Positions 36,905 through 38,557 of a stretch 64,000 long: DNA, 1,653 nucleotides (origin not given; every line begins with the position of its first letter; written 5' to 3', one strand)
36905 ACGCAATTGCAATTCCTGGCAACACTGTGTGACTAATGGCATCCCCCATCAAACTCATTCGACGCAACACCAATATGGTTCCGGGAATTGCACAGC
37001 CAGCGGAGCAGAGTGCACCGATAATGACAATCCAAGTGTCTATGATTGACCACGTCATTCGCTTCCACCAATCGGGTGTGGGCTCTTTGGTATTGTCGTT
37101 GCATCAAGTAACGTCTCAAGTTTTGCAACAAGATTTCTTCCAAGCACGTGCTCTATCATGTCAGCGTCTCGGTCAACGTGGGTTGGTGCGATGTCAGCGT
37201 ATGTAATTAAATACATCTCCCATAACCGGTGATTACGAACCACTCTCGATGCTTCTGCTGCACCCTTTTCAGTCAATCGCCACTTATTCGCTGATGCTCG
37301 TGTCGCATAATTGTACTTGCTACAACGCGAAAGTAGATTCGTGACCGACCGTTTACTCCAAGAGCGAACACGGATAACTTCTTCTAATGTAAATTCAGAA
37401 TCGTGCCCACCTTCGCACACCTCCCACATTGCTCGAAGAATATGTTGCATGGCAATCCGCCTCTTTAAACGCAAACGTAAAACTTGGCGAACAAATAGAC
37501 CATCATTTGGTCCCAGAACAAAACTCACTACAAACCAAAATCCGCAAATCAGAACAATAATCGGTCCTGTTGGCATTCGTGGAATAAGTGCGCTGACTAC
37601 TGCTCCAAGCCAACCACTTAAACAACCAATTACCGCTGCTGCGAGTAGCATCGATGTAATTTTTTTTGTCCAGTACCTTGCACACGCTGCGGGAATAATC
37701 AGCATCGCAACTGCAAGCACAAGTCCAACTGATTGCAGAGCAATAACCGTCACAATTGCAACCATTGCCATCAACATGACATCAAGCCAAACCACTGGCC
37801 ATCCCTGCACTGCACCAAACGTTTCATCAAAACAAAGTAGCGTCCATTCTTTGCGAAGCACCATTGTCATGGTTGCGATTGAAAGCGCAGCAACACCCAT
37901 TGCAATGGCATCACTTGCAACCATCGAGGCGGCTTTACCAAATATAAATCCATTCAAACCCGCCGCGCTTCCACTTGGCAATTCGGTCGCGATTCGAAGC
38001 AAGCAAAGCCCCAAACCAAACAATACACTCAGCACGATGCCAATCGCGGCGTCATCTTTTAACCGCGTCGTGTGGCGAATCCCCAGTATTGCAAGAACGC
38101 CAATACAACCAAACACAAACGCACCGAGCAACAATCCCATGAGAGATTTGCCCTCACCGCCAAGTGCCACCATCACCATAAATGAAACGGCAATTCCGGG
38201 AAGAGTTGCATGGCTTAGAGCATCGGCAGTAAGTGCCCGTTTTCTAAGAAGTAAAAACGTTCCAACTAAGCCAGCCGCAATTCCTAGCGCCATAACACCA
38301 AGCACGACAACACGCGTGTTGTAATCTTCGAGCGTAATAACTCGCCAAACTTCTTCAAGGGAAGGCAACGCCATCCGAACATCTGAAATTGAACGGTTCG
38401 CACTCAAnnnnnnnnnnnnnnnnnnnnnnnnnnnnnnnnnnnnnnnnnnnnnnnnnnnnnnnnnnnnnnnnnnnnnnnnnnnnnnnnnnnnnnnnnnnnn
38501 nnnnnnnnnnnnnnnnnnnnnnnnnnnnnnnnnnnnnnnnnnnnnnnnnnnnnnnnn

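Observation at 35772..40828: Metal ABC importer in which both permeases are fused to DtxR-like repressor domains, next to a third, free-standing DtxR/MntR gene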

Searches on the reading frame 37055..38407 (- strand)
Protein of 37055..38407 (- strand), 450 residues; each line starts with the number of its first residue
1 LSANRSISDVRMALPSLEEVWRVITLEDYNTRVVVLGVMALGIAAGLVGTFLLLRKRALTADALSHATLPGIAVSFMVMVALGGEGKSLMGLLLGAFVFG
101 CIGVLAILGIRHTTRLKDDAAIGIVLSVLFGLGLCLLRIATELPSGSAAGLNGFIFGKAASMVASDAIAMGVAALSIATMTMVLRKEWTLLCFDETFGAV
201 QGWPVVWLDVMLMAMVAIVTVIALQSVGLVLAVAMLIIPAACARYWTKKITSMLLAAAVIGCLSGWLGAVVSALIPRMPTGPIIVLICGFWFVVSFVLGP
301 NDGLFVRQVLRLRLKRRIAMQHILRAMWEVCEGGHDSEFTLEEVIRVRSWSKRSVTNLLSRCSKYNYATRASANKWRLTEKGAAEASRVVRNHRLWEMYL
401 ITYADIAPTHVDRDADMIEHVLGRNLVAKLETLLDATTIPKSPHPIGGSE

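Call 3: search_protein_families(library=pfam, proteins=[window:37055-38407:-], max_evalue=0.1)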
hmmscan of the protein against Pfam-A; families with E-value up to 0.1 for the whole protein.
window:37055-38407:- (450 aa): 2 families
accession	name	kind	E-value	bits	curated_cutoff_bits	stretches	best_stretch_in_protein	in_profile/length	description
PF00950.22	ABC-3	-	4.1e-56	190.8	20.1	1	32-297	6-256/258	ABC 3 transport family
PF02742.21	Fe_dep_repr_C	-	1.5e-14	54.2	27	1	379-436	1-58/70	Iron dependent repressor, metal binding and dimerisation domain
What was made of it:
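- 37517..38314 (-): ABC-3 transmembrane domain of permease A (residues 32-297). Pfam PF00950, 190.8 bits (call 3).
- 37058..37510 (-): Tail of permease A (residues 300-450): a short helical linker, a winged helix-turn-helix and a DtxR-type metal-binding/dimerisation domain. There is no SH3/FeoA domain. PF02742, 54.2 bits (call 3).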

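Call 4: search_protein_families(library=ncbifam, proteins=[window:37055-38407:-], max_evalue=0.01)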
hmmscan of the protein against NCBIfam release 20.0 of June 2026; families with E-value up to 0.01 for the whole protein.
window:37055-38407:- (450 aa): 8 families
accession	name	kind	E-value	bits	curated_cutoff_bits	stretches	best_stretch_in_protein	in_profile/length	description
NF040927.1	ABC_perm_SloB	subfamily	2.6e-39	135.6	460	1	35-303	16-268/271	metal ABC transporter permease subunit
TIGR03770.1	anch_rpt_perm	equivalog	5.8e-37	127.9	296.8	1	35-298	22-269/270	anchored repeat-type ABC transporter permease subunit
NF040871.1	AztB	equivalog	8e-32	111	280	1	35-286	16-252/254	zinc ABC transporter permease AztB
NF007089.0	PRK09543.1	equivalog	3.6e-13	49.7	284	1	37-297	11-256/261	zinc ABC transporter permease subunit ZnuB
NF053665.1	TransRegDtxRActin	equivalog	7.2e-06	25.6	290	1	372-448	58-134/233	iron-dependent transcriptional repressor DtxR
NF047407.1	TransRegMntRTherm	equivalog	1.3e-05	24.9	350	1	352-435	46-129/227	manganese-dependent transcriptional regulator MntR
NF008273.0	PRK11050.1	equivalog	0.00032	20.4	153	1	351-436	67-151/156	manganese-binding transcriptional regulator MntR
NF003025.0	PRK03902.1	equivalog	0.00036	20.6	138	1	353-434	37-117/142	transcriptional regulator MntR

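Call 6: find_homologous_proteins(query=window:37055-38407:-)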
Query window:37055-38407:- (450 aa): 4534 proteins with E <= 0.001 among 8000 candidates; the best 120 are listed.
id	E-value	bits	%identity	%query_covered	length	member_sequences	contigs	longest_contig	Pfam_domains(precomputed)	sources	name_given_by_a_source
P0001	3.4e-281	951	100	98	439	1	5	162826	PF02742.22,PF00950.23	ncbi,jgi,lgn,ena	-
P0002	7.7e-233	791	82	98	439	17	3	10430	PF02742.22,PF00950.23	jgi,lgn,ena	-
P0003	4.0e-232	789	87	92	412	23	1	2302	PF02742.22,PF00950.23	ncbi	-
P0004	8.6e-232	788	81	98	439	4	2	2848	PF02742.22,PF00950.23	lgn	-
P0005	2.9e-231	786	81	99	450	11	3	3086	PF02742.22,PF00950.23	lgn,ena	-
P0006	2.3e-229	780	84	95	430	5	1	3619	PF02742.22,PF00950.23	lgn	-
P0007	2.3e-229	780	78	100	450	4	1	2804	PF02742.22,PF00950.23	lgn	-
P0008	9.6e-229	778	81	98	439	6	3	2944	PF02742.22,PF00950.23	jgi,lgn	jgi:manganese/zinc/iron transport system permease protein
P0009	9.7e-228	774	78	99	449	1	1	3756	PF02742.22,PF00950.23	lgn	-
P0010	1.2e-227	774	79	99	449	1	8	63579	PF02742.22,PF00950.23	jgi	-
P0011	1.4e-227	774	79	99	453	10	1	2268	PF01032.24,PF02742.22,PF00950.23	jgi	jgi:manganese/zinc/iron transport system permease protein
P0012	1.8e-226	770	79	99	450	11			PF02742.22,PF00950.23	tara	tara:strand:+ start:2641 stop:3993 length:1353 start_codon:yes stop_codon:yes gene_type:complete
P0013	2.2e-226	770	78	99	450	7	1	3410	PF01032.24,PF02742.22,PF00950.23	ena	-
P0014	5.7e-224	762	80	97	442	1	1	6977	PF02742.22,PF00950.23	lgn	-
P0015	2.2e-223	760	80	97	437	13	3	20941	PF01032.24,PF02742.22,PF00950.23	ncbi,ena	-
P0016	2.6e-223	760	81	94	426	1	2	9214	PF01032.24,PF02742.22,PF00950.23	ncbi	-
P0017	2.1e-222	757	81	94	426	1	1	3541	PF01032.24,PF02742.22,PF00950.23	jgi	jgi:manganese/zinc/iron transport system permease protein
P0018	1.7e-220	751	78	97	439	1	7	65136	PF02742.22,PF00950.23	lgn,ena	-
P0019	3.1e-220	750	80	94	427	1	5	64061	PF02742.22,PF00950.23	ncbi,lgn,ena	-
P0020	3.6e-219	746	76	97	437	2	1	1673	PF02742.22,PF00950.23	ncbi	-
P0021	2.6e-218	743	77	97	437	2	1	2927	PF02742.22,PF00950.23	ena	-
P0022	1.0e-217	741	82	92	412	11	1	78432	PF02742.22,PF00950.23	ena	-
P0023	4.1e-216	736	82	91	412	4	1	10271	PF02742.22,PF00950.23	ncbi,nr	ncbi:MAG: metal ABC transporter permease [Planctomycetes bacterium]|nr:metal ABC transporter permeas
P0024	7.6e-216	735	81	92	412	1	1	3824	PF02742.22,PF00950.23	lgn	-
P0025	2.8e-212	724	76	95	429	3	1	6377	PF01032.24,PF02742.22,PF00950.23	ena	-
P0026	2.5e-210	717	73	100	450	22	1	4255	PF01032.24,PF02742.22,PF00950.23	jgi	jgi:manganese/zinc/iron transport system permease protein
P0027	3.1e-210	717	72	100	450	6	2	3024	PF02742.22,PF00950.23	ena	-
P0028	3.5e-209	713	72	100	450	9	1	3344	PF01032.24,PF02742.22,PF00950.23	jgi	jgi:manganese/zinc/iron transport system permease protein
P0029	6.5e-209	712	72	100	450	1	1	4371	PF01032.24,PF02742.22,PF00950.23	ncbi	-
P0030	1.0e-208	712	72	100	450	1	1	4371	PF01032.24,PF02742.22,PF00950.23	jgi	-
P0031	1.1e-208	712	72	100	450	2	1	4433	PF01032.24,PF02742.22,PF00950.23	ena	-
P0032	2.2e-208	711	72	100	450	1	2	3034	PF01032.24,PF02742.22,PF00950.23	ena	-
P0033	2.2e-207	707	72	100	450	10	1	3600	PF01032.24,PF02742.22,PF00950.23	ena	-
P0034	2.7e-207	707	72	99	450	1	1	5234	PF01032.24,PF02742.22,PF00950.23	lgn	-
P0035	3.0e-207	707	72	100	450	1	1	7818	PF01032.24,PF02742.22,PF00950.23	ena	-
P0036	5.6e-207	706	79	92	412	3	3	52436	PF01032.24,PF02742.22,PF00950.23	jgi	jgi:manganese/zinc/iron transport system permease protein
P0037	5.8e-207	706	72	100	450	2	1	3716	PF01032.24,PF02742.22,PF00950.23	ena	-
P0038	6.7e-207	706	71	100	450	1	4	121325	PF01032.24,PF02742.22,PF00950.23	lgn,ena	-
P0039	1.4e-206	705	72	100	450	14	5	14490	PF01032.24,PF02742.22,PF00950.23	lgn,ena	-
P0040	4.0e-206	703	71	100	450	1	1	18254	PF01032.24,PF02742.22,PF00950.23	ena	-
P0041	4.0e-205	700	78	89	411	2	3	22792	PF01032.24,PF02742.22,PF00950.23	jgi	jgi:manganese/zinc/iron transport system permease protein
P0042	9.3e-205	699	71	100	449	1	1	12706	PF02742.22,PF00950.23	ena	-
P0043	2.2e-204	698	72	100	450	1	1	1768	PF01032.24,PF02742.22,PF00950.23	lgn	-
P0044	5.9e-204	696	72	99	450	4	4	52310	PF01032.24,PF02742.22,PF00950.23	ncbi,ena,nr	ncbi:MAG: iron chelate uptake ABC transporter family permease subunit [Phycisphaerae bacterium]|nr:i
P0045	6.2e-204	696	71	100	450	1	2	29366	PF01032.24,PF02742.22,PF00950.23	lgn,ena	-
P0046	5.6e-203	693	73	99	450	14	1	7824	PF01032.24,PF02742.22,PF00950.23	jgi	jgi:manganese/zinc/iron transport system permease protein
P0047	4.1e-201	687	72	99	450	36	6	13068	PF01032.24,PF02742.22,PF00950.23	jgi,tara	jgi:manganese/zinc/iron transport system permease protein|tara:strand:+ start:2707 stop:4059 length:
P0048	1.3e-199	682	70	100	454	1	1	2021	PF01032.24,PF02742.22,PF00950.23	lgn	-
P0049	1.7e-198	678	69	100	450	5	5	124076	PF01032.24,PF02742.22,PF00950.23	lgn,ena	-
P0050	1.2e-197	675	69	100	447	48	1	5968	PF02742.22,PF00950.23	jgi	jgi:manganese/zinc/iron transport system permease protein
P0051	1.5e-196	672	69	99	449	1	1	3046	PF01032.24,PF02742.22,PF00950.23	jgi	-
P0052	3.3e-196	671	73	94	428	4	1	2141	PF01032.24,PF02742.22,PF00950.23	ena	-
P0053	5.4e-196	670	71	95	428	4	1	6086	PF01032.24,PF02742.22,PF00950.23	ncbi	-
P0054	1.1e-195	669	70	99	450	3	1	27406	PF01032.24,PF02742.22,PF00950.23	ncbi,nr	ncbi:MAG: metal ABC transporter permease [Planctomycetota bacterium]|nr:metal ABC transporter permea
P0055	6.6e-195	666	70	97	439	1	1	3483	PF01032.24,PF02742.22,PF00950.23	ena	-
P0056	1.8e-194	665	72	95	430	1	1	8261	PF01032.24,PF02742.22,PF00950.23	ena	-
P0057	2.9e-192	658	70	96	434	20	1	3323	PF01032.24,PF02742.22,PF00950.23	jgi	jgi:manganese/zinc/iron transport system permease protein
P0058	3.7e-192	657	68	96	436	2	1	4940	PF01032.24,PF02742.22,PF00950.23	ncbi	-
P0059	6.5e-192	656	67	100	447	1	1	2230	PF01032.24,PF02742.22,PF00950.23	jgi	jgi:manganese/zinc/iron transport system permease protein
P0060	1.5e-191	655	71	94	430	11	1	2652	PF01032.24,PF02742.22,PF00950.23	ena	-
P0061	1.6e-191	655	68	100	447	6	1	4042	PF02742.22,PF00950.23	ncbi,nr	ncbi:MAG: metal ABC transporter permease [Phycisphaerales bacterium]|nr:metal ABC transporter permea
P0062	3.6e-191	654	68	99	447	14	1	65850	PF02742.22,PF00950.23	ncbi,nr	ncbi:MAG: iron ABC transporter [Phycisphaerae bacterium]|nr:iron ABC transporter [Phycisphaerae bact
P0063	1.4e-188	645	68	96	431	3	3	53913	PF01032.24,PF02742.22,PF00950.23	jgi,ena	jgi:manganese/zinc/iron transport system permease protein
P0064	1.7e-188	645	71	94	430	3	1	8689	PF01032.24,PF02742.22,PF00950.23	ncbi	-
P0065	2.1e-188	645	69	96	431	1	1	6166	PF01032.24,PF02742.22,PF00950.23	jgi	-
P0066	1.1e-187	643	69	96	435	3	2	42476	PF01032.24,PF02742.22,PF00950.23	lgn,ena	-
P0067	3.4e-187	641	67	98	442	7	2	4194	PF01032.24,PF02742.22,PF00950.23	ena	-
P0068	9.4e-187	639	71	91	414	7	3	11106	PF01032.24,PF02742.22,PF00950.23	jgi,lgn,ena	jgi:manganese/zinc/iron transport system permease protein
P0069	1.2e-186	639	71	91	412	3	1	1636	PF01032.24,PF02742.22,PF00950.23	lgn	-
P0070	1.3e-186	639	68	96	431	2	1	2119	PF02742.22,PF00950.23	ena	-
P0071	1.6e-186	639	64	100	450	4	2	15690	PF01032.24,PF02742.22,PF00950.23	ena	-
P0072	2.4e-186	638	67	97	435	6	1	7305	PF01032.24,PF02742.22,PF00950.23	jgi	-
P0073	4.7e-186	637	68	97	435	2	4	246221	PF01032.24,PF02742.22,PF00950.23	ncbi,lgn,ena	-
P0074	9.1e-186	636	65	100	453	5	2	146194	PF01032.24,PF02742.22,PF00950.23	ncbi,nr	ncbi:MAG: iron chelate uptake ABC transporter family permease subunit [Phycisphaerales bacterium]|nr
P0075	2.7e-185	635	71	91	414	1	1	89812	PF01032.24,PF02742.22,PF00950.23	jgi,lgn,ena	-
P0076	4.5e-184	631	66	98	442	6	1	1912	PF01032.24,PF02742.22,PF00950.23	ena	-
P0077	5.1e-184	630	63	100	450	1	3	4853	PF01032.24,PF02742.22,PF00950.23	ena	-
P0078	5.8e-184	630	71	91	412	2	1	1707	PF01032.24,PF02742.22,PF00950.23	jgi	jgi:manganese/zinc/iron transport system permease protein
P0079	3.4e-182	624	64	100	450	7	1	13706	PF01032.24,PF02742.22,PF00950.23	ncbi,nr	ncbi:MAG: iron chelate uptake ABC transporter family permease subunit [Planctomycetota bacterium]|nr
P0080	3.8e-182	624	64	99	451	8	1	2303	PF01032.24,PF02742.22,PF00950.23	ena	-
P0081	4.7e-182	624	71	91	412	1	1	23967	PF01032.24,PF02742.22,PF00950.23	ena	-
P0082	9.7e-182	623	66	97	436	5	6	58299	PF01032.24,PF02742.22,PF00950.23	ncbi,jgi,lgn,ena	-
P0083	2.0e-180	619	65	100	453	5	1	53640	PF02742.22,PF00950.23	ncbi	-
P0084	5.2e-180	617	66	99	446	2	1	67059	PF01032.24,PF02742.22,PF00950.23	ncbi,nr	ncbi:MAG: iron chelate uptake ABC transporter family permease subunit [Phycisphaerales bacterium]|nr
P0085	1.3e-179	616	64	98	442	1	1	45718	PF02742.22,PF00950.23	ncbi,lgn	-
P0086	2.7e-175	602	69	91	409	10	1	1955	PF01032.24,PF02742.22,PF00950.23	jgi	-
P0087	1.1e-174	600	81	78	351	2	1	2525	PF00950.23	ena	-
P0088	2.8e-172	592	68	91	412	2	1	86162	PF01032.24,PF02742.22,PF00950.23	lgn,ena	-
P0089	6.3e-166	571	65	91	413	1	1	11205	PF01032.24,PF02742.22,PF00950.23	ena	-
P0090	4.5e-163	561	71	84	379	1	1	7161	PF01032.24,PF00950.23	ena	-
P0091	3.3e-154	532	46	56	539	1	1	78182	PF01032.24,PF02742.22,PF00950.23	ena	-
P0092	6.8e-153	528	68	81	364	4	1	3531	PF01032.24,PF02742.22,PF00950.23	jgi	-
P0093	3.6e-151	522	57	98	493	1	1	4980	PF01032.24,PF02742.22,PF00950.23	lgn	-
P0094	7.2e-150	518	55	99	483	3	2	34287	PF01032.24,PF02742.22,PF00950.23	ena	-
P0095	3.5e-148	512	57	98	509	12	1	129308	PF01032.24,PF02742.22,PF00950.23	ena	-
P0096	1.9e-147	510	57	96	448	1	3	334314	PF01032.24,PF02742.22,PF00950.23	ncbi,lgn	-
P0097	1.2e-146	507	55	96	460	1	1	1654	PF01032.24,PF02742.22,PF00950.23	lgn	-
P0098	2.1e-146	506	56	98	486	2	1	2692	PF01032.24,PF02742.22,PF00950.23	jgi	-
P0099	3.6e-145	502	56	98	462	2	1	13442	PF01032.24,PF02742.22,PF00950.23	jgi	jgi:manganese/zinc/iron transport system permease protein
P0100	4.0e-144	499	54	99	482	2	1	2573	PF01032.24,PF02742.22,PF00950.23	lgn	-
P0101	1.2e-142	494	55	100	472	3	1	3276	PF02742.22,PF00950.23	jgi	-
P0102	1.9e-142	493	55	99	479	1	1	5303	PF01032.24,PF02742.22,PF00950.23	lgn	-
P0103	2.4e-142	493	51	98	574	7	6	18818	PF01032.24,PF02742.22,PF00950.23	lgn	-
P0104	7.5e-142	491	54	96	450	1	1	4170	PF01032.24,PF02742.22,PF00950.23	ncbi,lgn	ncbi:MAG: iron chelate uptake ABC transporter family permease subunit [Phycisphaeraceae bacterium]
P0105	7.7e-142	491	55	96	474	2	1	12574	PF01032.24,PF02742.22,PF00950.23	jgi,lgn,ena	-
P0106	9.3e-142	491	51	99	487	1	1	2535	PF01032.24,PF02742.22,PF00950.23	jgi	-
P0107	1.6e-141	490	53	98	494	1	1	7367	PF02742.22,PF00950.23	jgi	jgi:manganese/zinc/iron transport system permease protein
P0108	3.8e-141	489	54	97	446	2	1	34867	PF02742.22,PF00950.23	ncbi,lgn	ncbi:MAG: metal ABC transporter permease [Phycisphaeraceae bacterium]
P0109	8.1e-141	488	53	99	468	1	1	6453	PF01032.24,PF02742.22,PF00950.23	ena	-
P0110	9.5e-141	488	55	96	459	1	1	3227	PF02742.22,PF00950.23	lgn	-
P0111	1.6e-140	487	54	100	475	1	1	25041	PF02742.22,PF00950.23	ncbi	-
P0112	5.0e-140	485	55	98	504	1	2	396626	PF01032.24,PF02742.22,PF00950.23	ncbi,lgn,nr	ncbi:MAG: hypothetical protein CHACPFDD_02197 [Phycisphaerae bacterium]|nr:hypothetical protein [Phy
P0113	5.2e-140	485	54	96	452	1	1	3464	PF01032.24,PF02742.22,PF00950.23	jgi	-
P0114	6.1e-140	485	55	96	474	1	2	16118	PF01032.24,PF02742.22,PF00950.23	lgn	-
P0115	7.4e-140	485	51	96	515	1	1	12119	PF01032.24,PF02742.22,PF00950.23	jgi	jgi:manganese/zinc/iron transport system permease protein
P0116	7.4e-140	485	51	99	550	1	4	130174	PF01032.24,PF02742.22,PF00950.23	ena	-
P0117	9.6e-140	485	55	97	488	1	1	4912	PF01032.24,PF02742.22,PF00950.23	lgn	-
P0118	1.3e-139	484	55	97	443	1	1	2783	PF01032.24,PF02742.22,PF00950.23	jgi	-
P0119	1.4e-139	484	52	99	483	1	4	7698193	PF01032.24,PF02742.22,PF00950.23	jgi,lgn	-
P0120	1.7e-139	484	52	99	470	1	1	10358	PF01032.24,PF02742.22,PF00950.23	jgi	jgi:manganese/zinc/iron transport system permease protein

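Call 17: find_related_loci(query=A1, collection=genome_contigs, flank=6000)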
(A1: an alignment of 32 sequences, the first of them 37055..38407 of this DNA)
Query A1 (450 aa) in genome_contigs; peptide patterns used: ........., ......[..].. (x = any residue, [..] = any of these).
599 stretches matched a pattern (row limit reached: there are more); 450 encode a relative of the query (tblastn E <= 1e-3); the best 80 are kept; 80 distinct loci.
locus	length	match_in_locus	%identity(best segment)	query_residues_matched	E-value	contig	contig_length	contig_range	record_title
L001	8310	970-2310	79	3-449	0e+0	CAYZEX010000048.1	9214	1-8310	MAG TPA_asm: uncultured Isosphaeraceae bacterium isolate SRP260945_co1_117 genome assembly, contig: NODE_13470_length_92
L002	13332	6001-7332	79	4-447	0e+0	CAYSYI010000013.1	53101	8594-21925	MAG TPA_asm: uncultured Isosphaeraceae bacterium isolate binchicken_co141_500 genome assembly, contig: NODE_2628_length_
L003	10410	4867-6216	79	3-449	0e+0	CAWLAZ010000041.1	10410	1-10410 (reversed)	MAG: Phycisphaerae bacterium isolate CB4_SCM.98 genome assembly, contig: Ga0302127_10002879, whole genome shotgun sequen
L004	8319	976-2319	78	3-450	0e+0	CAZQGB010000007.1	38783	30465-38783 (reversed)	MAG TPA_asm: uncultured Isosphaeraceae bacterium isolate SRP260945_co1_271 genome assembly, contig: NODE_1409_length_387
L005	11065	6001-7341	64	3-449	0e+0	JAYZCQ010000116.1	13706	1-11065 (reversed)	MAG: Planctomycetota bacterium isolate XB_MAG1233 DB_MAG1233_0116, whole genome shotgun sequence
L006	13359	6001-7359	65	1-450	0e+0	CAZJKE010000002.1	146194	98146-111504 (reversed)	MAG TPA_asm: uncultured Isosphaeraceae bacterium isolate SRP260945_co1_488 genome assembly, contig: NODE_62_length_14619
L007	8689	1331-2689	57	5-444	1e-159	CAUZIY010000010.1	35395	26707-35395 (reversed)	MAG: Phycisphaerae bacterium isolate CB11b_Tmax.19 genome assembly, contig: Ga0310125_10000095, whole genome shotgun seq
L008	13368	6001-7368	52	5-447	1e-149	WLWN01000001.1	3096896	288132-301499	MAG: Kiritimatiellae bacterium isolate MH-Pat-all_autometa_1-1 scf7180000017253.3096896, whole genome shotgun sequence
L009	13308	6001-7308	53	16-446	1e-146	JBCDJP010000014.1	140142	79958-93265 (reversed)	MAG: Verrucomicrobiota bacterium isolate P01_H01_bin.38 k141_2894299_length_140142_cov_17.7438, whole genome shotgun seq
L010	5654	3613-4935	53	9-444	7e-147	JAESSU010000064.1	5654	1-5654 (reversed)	MAG: Phycisphaeraceae bacterium isolate NORP295 CoAssembly_512447, whole genome shotgun sequence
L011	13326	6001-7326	50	11-446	1e-143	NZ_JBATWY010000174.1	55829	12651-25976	MAG: Haloferula sp. isolate MFD12162_ilm_asm_bin33 k127_203716, whole genome shotgun sequence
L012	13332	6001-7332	50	15-446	2e-140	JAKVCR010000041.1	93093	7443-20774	MAG: Roseibacillus sp. isolate ALOHA_ZT_59 ZT-Roseibacillus-1_41, whole genome shotgun sequence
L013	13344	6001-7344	49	11-446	6e-140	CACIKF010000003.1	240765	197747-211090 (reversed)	Puniceicoccaceae bacterium isolate AG-913-J04 genome assembly, contig: AG-913-J04_NODE_3, whole genome shotgun sequence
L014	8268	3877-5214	49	17-450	3e-140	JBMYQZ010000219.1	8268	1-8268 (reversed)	MAG: Limisphaerales bacterium isolate ME_XS_2303_bin_8 ME_XS_2303_bin_8_269, whole genome shotgun sequence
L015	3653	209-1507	53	17-444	1e-144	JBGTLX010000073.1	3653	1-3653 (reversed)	MAG: Rhizobiaceae bacterium isolate JTS-RE348 k141_4718346, whole genome shotgun sequence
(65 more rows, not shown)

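Call 52: find_encoding_contigs(protein=P0001, flank=3000, max_places=3)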
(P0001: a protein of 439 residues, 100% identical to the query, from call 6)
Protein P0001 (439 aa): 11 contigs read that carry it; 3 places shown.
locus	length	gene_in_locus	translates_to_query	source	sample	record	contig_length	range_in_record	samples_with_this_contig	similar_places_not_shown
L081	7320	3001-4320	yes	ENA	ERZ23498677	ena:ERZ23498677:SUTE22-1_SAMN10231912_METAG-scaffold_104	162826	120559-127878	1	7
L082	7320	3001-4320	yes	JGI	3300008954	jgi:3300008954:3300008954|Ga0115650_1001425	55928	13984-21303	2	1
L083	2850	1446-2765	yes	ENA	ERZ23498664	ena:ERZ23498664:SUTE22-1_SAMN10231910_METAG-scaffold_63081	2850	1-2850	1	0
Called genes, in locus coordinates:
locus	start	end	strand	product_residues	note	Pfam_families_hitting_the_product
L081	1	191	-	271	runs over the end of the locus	-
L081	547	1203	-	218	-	PF01325:Fe_dep_repress, PF02742:Fe_dep_repr_C, PF04023:FeoA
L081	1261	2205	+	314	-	PF01297:ZnuA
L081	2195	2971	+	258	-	PF13481:AAA_25 (faint), PF00005:ABC_tran, PF02463:SMC_N (faint), PF13304:AAA_21 (faint)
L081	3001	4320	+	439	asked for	PF00950:ABC-3, PF02742:Fe_dep_repr_C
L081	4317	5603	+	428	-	PF00950:ABC-3, PF02742:Fe_dep_repr_C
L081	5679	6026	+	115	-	PF09394:Inhibitor_I42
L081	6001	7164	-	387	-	PF20706:GT4-conflict (faint), PF13439:Glyco_transf_4, PF13579:Glyco_trans_4_4, PF00534:Glycos_transf_1, PF13692:Glyco_trans_1_4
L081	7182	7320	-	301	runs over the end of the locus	PF00685:Sulfotransfer_1, PF13469:Sulfotransfer_3 (faint)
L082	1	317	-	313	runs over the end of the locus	PF13442:Cytochrome_CBB3, PF00034:Cytochrom_C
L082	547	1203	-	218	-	PF01325:Fe_dep_repress, PF02742:Fe_dep_repr_C, PF04023:FeoA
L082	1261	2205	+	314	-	PF01297:ZnuA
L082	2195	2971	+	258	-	PF13481:AAA_25 (faint), PF00005:ABC_tran, PF02463:SMC_N (faint), PF13304:AAA_21 (faint)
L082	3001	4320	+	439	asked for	PF00950:ABC-3, PF02742:Fe_dep_repr_C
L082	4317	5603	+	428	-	PF00950:ABC-3, PF02742:Fe_dep_repr_C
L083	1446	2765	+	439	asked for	PF00950:ABC-3, PF02742:Fe_dep_repr_C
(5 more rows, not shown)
